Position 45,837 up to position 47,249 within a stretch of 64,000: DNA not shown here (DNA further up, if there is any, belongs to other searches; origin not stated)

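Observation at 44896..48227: Second tandem array of three OmcS-like hexaheme paralogs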

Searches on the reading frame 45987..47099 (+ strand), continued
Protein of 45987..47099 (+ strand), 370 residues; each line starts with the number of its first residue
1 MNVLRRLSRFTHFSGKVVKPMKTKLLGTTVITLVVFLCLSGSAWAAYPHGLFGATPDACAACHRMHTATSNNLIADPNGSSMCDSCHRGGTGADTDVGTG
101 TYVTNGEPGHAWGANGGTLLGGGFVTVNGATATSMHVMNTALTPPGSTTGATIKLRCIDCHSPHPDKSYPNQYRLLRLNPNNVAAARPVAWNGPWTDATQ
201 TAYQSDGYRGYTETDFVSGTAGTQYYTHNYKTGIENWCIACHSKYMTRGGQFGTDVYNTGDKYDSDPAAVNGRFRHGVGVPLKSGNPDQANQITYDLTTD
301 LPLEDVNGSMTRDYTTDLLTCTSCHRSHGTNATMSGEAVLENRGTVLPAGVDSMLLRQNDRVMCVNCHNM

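Call 57: find_encoding_contigs(protein=P0005, flank=10000, max_places=1)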
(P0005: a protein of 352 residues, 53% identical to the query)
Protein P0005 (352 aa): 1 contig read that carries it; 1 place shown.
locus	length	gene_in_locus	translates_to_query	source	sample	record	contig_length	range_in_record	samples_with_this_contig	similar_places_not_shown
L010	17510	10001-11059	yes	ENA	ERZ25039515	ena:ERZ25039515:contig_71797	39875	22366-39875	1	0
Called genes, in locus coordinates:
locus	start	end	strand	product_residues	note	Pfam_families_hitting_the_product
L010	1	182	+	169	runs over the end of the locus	PF27226:AF_1845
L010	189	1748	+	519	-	PF20154:LNT_N, PF00795:CN_hydrolase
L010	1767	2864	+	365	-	PF14522:Cytochrome_C7 (faint), PF09699:Paired_CXXCH_1 (faint), PF14537:Cytochrom_c3_2 (faint)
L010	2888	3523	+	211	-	PF06971:Put_DNA-bind_N, PF02629:CoA_binding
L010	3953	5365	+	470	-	PF02085:Cytochrom_CIII (faint), PF14522:Cytochrome_C7 (faint), PF14537:Cytochrom_c3_2 (faint), PF22678:Cytochrom_c_NrfB-like (faint), PF09699:Paired_CXXCH_1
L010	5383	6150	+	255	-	-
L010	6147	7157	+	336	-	PF08450:SGL (faint), PF25021:TEN_NHL (faint), PF17170:DUF5128 (faint), PF01436:NHL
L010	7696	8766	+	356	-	PF22113:Mtrc-MtrF_II-IV_dom (faint), PF14522:Cytochrome_C7 (faint), PF09699:Paired_CXXCH_1 (weak)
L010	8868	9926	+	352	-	PF14522:Cytochrome_C7 (faint), PF14537:Cytochrom_c3_2 (faint), PF09699:Paired_CXXCH_1 (faint)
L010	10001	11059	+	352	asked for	PF14522:Cytochrome_C7 (faint), PF09699:Paired_CXXCH_1, PF14537:Cytochrom_c3_2 (faint), PF22113:Mtrc-MtrF_II-IV_dom (faint)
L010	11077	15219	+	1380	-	PF19077:Big_13 (faint), PF12245:Big_3_2 (faint), PF13750:Big_3_3 (faint), PF13385:Laminin_G_3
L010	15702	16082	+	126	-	-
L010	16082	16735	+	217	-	PF00361:Proton_antipo_M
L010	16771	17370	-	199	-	PF01797:Y1_Tnp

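Call 79: search_protein_representatives(alignment_id=A2)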
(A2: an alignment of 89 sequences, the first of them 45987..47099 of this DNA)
Query: 89 sequences, 354 profile positions. Proteins with E-value up to 0.001 (for the whole library): 5353; up to 1e-10: 2104; up to 1e-30: 621. The best 150 are listed.
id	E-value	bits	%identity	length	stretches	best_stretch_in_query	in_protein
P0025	4.3e-129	447.1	-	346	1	19-350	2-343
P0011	1.2e-124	432.5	-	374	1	7-347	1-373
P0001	3.1e-123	427.9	-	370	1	5-348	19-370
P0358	1.7e-117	409.0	-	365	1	7-349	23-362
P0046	4.1e-115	401.2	-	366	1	8-349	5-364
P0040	6.7e-114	397.2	-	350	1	19-350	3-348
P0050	3.0e-113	395.0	-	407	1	13-348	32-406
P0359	1.2e-112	393.0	-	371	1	11-347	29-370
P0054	9.3e-104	363.8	-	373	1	12-352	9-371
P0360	2.7e-102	359.0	-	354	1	9-348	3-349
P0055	4.1e-101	355.1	-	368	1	8-352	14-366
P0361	7.2e-95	334.6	-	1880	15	29-175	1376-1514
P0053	1.3e-94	333.7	-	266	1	87-348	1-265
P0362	6.0e-92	325.0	-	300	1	51-350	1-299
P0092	3.6e-80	286.2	-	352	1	10-347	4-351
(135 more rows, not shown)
